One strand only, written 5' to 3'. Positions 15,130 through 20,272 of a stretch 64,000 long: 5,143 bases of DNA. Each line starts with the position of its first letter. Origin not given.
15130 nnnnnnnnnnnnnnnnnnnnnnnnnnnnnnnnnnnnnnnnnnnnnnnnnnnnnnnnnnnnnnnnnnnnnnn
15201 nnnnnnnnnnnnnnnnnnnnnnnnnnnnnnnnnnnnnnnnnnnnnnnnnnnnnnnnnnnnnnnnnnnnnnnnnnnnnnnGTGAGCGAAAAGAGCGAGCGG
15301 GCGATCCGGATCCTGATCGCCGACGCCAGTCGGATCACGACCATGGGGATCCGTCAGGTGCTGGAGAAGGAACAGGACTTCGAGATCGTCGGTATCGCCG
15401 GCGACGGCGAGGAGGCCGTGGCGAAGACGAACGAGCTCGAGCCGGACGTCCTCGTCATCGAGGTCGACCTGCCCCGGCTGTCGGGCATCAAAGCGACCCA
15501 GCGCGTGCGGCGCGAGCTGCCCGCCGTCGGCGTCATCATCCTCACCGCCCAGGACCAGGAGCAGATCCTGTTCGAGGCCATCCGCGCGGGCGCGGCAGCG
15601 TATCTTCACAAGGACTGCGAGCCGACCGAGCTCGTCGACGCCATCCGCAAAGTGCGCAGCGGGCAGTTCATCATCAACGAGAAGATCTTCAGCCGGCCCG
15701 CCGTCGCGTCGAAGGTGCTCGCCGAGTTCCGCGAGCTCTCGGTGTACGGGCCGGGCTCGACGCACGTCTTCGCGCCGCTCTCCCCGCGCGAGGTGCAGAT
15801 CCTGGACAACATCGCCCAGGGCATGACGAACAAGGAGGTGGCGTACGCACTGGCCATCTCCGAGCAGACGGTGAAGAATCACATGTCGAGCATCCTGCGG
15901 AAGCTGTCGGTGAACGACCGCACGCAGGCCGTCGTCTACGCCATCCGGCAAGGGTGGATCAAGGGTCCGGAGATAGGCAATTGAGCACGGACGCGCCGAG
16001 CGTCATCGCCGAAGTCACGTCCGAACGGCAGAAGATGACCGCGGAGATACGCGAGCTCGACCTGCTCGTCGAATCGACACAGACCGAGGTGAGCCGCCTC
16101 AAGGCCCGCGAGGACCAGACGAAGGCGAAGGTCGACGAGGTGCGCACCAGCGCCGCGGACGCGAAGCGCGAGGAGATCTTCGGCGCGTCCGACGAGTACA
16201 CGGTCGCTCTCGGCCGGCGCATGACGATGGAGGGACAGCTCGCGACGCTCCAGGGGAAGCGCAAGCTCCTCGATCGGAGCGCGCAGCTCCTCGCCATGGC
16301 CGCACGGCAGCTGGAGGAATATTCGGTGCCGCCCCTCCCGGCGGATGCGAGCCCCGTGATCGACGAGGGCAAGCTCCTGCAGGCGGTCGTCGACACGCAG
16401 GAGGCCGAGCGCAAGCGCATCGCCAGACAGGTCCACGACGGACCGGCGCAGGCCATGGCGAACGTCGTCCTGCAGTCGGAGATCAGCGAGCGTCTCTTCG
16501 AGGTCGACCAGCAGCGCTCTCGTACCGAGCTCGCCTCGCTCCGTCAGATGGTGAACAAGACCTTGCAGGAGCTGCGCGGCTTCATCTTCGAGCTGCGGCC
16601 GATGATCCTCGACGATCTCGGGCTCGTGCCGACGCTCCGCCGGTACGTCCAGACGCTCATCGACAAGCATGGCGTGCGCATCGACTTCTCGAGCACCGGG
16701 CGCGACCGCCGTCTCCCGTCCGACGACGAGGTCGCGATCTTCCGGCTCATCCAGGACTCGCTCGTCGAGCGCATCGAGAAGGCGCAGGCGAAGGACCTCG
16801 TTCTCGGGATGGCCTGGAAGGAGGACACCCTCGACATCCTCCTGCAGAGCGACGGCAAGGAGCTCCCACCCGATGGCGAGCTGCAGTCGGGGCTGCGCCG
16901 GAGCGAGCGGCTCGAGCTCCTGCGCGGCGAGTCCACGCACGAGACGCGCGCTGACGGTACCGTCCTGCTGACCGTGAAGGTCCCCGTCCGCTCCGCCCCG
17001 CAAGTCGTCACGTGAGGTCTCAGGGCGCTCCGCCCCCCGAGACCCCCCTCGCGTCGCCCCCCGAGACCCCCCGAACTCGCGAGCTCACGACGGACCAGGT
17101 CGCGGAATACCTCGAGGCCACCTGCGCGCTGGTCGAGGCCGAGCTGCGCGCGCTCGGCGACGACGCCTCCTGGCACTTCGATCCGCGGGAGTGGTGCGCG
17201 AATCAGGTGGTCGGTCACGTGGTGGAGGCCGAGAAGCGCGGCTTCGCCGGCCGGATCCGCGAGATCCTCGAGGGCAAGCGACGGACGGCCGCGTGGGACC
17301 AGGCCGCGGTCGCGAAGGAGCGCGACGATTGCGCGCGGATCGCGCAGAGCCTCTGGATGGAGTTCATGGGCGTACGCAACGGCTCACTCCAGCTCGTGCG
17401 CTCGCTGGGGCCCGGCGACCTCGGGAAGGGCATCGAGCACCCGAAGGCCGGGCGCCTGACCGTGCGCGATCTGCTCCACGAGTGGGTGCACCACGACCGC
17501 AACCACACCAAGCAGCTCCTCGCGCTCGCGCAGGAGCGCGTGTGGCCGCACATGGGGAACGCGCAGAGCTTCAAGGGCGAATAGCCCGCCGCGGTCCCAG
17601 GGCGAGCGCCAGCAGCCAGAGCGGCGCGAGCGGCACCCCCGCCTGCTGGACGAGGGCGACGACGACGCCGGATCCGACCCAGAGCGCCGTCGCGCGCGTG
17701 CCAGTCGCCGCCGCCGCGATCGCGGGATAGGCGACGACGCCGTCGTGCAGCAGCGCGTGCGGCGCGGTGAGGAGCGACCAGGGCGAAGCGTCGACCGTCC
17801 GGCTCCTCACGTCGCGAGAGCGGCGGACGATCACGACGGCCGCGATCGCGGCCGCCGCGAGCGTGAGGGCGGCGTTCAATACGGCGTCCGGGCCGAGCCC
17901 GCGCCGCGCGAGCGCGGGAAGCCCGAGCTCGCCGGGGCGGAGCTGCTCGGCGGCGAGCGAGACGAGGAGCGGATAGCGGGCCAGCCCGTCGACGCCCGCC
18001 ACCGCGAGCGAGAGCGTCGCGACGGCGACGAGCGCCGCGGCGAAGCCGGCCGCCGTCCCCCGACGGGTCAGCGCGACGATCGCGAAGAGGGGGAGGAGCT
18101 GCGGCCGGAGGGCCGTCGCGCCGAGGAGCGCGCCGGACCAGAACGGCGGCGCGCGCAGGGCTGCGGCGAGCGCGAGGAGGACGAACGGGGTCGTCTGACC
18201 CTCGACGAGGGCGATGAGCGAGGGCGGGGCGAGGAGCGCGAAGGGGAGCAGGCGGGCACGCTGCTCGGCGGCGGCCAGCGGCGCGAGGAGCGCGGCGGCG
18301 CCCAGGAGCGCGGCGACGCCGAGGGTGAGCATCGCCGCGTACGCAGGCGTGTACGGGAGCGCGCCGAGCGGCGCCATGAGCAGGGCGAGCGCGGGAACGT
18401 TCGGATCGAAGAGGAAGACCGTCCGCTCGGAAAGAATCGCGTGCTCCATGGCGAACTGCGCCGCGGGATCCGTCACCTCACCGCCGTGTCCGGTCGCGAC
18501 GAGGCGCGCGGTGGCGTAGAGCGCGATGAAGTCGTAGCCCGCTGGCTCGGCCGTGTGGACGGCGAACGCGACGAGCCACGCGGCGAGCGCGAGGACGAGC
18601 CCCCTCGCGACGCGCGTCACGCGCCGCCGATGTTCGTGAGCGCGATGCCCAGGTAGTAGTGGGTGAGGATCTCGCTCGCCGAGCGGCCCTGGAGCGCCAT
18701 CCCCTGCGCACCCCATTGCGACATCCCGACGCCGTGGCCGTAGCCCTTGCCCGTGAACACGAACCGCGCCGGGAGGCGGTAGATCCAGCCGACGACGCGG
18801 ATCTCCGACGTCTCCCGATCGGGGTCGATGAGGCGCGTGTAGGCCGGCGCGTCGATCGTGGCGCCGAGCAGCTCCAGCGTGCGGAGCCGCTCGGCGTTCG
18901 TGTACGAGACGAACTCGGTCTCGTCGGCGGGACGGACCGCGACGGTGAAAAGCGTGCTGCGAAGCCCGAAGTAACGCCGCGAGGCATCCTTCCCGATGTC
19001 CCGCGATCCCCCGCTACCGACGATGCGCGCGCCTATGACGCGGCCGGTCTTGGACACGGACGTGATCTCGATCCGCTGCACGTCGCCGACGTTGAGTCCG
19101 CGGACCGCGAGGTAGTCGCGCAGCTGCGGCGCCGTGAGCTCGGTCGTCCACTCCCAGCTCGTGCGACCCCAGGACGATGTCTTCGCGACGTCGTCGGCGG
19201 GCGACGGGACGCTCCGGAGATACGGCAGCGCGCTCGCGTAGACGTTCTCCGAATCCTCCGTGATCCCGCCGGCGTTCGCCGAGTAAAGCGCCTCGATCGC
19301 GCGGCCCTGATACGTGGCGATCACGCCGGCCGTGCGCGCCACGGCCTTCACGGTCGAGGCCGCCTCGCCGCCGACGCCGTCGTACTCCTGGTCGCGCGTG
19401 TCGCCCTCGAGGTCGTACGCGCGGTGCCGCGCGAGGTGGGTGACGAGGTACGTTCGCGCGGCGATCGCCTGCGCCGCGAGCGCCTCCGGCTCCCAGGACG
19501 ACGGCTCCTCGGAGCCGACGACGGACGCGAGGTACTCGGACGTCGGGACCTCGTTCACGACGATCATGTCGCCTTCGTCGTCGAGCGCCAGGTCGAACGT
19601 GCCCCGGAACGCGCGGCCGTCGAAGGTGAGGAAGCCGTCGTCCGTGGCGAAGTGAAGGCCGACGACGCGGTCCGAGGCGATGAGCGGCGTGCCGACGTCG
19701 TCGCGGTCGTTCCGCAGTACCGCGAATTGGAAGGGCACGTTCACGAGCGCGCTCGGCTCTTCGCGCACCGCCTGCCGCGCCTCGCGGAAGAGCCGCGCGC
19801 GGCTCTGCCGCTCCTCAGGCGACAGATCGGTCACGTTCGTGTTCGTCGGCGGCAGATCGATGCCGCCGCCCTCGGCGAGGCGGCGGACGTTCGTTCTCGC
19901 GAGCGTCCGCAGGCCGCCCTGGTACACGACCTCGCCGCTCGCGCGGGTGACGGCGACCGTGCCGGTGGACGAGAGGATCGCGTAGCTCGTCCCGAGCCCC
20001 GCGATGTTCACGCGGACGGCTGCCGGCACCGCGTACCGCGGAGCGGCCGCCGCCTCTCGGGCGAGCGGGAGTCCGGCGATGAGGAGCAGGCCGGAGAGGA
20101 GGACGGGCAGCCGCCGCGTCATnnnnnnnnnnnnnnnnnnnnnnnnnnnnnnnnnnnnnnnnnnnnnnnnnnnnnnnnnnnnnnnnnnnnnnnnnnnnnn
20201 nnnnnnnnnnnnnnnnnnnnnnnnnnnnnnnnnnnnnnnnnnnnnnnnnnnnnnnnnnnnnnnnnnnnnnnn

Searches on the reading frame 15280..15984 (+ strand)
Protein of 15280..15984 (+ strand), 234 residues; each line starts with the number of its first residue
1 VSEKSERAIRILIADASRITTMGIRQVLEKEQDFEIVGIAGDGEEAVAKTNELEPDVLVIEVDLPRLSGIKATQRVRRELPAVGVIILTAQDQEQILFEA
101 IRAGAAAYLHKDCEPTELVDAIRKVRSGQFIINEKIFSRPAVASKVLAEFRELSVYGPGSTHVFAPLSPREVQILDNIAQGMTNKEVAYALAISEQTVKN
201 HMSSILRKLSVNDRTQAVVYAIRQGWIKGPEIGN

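Call 8: search_protein_families(library=pfam, proteins=[window:15280-15984:+], max_evalue=0.1)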
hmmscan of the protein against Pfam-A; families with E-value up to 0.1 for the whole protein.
window:15280-15984:+ (234 aa): 11 families
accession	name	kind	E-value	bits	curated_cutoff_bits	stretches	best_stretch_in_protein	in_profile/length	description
PF00072.30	Response_reg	-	1.1e-23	83.9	30.2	1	11-123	1-111/111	Response regulator receiver domain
PF00196.25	GerE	-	2.2e-22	78.9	23.5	1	166-221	2-57/57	Bacterial regulatory proteins, luxR family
PF04545.22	Sigma70_r4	-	0.00018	21.4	24.1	1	167-209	5-48/50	Sigma-70, region 4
PF08281.18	Sigma70_r4_2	-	0.00047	20.2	25.7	1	180-209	25-54/54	Sigma-70, region 4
PF13384.12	HTH_23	-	0.0097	16.1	24.6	1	172-199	8-35/50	Homeodomain-like domain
PF12840.13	HTH_20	-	0.012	16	27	1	174-204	9-40/51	Helix-turn-helix domain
PF04967.18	HTH_10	-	0.018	15.3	23.1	1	182-209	24-51/53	HTH DNA binding domain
PF11268.13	DUF3071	-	0.022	15.3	26.9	1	158-206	47-93/168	Protein of unknown function (DUF3071)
PF13551.12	HTH_29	-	0.028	14.9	28.1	1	173-200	3-31/64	Winged helix-turn helix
PF14493.12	HTH_40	-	0.036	14.8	27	0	178-208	9-39/89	Helix-turn-helix domain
PF07638.17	Sigma70_ECF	-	0.083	13.2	21.1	0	178-206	148-176/185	ECF sigma factor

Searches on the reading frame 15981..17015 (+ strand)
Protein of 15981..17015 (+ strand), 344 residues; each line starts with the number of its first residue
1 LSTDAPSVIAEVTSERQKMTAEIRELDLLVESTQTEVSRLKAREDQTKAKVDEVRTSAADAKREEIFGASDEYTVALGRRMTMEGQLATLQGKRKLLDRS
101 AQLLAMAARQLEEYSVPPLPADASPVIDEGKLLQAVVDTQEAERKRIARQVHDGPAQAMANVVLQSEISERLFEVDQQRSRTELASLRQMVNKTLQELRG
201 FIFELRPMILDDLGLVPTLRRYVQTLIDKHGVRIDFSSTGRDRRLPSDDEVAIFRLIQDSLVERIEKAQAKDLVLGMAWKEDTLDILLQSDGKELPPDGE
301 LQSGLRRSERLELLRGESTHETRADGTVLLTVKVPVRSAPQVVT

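Call 8: search_protein_families(library=pfam, proteins=[window:15981-17015:+], max_evalue=0.1)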
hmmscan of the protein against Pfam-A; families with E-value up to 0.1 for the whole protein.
window:15981-17015:+ (344 aa): 1 family
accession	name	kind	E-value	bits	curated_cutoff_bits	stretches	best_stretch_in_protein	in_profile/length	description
PF07730.19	HisKA_3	-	1.5e-14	54.7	24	1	143-208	1-66/68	Histidine kinase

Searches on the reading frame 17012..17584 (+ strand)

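Call 8: search_protein_families(library=pfam, proteins=[window:17012-17584:+], max_evalue=0.1)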
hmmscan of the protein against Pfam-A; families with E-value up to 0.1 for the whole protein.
window:17012-17584:+ (190 aa): 1 family
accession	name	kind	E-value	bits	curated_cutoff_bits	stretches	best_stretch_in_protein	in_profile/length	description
PF12867.12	DinB_2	-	3.4e-12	47.4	24.8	1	51-169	20-128/128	DinB superfamily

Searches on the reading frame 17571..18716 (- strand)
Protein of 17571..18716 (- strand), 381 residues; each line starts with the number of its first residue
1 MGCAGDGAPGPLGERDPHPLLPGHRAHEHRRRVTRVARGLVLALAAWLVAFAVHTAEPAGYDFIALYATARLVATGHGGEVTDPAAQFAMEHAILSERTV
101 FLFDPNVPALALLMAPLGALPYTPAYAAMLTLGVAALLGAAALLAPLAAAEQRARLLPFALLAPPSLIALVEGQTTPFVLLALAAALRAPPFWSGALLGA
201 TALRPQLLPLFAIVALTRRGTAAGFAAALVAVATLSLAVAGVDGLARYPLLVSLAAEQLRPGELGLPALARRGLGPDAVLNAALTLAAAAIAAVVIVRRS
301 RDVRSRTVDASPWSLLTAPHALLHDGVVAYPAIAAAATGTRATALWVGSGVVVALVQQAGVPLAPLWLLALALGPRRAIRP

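Call 8: search_protein_families(library=pfam, proteins=[window:17571-18716:-], max_evalue=0.1)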
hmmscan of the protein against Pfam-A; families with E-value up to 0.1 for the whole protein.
window:17571-18716:- (381 aa): 1 family
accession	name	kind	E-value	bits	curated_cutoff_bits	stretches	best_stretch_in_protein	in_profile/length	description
PF09594.16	GT87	-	5.6e-12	46.4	25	1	108-314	5-228/237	Glycosyltransferase family 87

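Call 11: search_protein_families(library=ncbifam, proteins=[window:17571-18716:-], max_evalue=1)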
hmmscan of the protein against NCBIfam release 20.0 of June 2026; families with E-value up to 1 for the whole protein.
window:17571-18716:- (381 aa): 0 families

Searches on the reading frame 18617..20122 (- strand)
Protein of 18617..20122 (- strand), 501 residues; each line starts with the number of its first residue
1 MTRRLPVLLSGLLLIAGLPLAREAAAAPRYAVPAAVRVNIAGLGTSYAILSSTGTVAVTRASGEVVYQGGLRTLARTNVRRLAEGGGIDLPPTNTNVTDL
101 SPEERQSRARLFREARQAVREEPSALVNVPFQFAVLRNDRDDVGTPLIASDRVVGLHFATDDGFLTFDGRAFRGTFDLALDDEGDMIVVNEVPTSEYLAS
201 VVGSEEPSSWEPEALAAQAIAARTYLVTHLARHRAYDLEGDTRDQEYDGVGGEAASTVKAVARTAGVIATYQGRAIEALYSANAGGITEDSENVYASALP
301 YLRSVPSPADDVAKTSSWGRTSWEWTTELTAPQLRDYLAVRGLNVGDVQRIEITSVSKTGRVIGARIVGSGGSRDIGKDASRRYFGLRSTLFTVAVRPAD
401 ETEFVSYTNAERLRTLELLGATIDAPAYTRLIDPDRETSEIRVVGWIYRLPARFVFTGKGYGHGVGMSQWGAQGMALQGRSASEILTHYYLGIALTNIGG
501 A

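Call 8: search_protein_families(library=pfam, proteins=[window:18617-20122:-], max_evalue=0.1)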
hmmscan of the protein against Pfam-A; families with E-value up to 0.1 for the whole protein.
window:18617-20122:- (501 aa): 1 family
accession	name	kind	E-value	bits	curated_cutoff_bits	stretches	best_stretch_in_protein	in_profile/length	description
PF08486.15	SpoIID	-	1e-22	81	23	1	183-271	2-97/97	Stage II sporulation protein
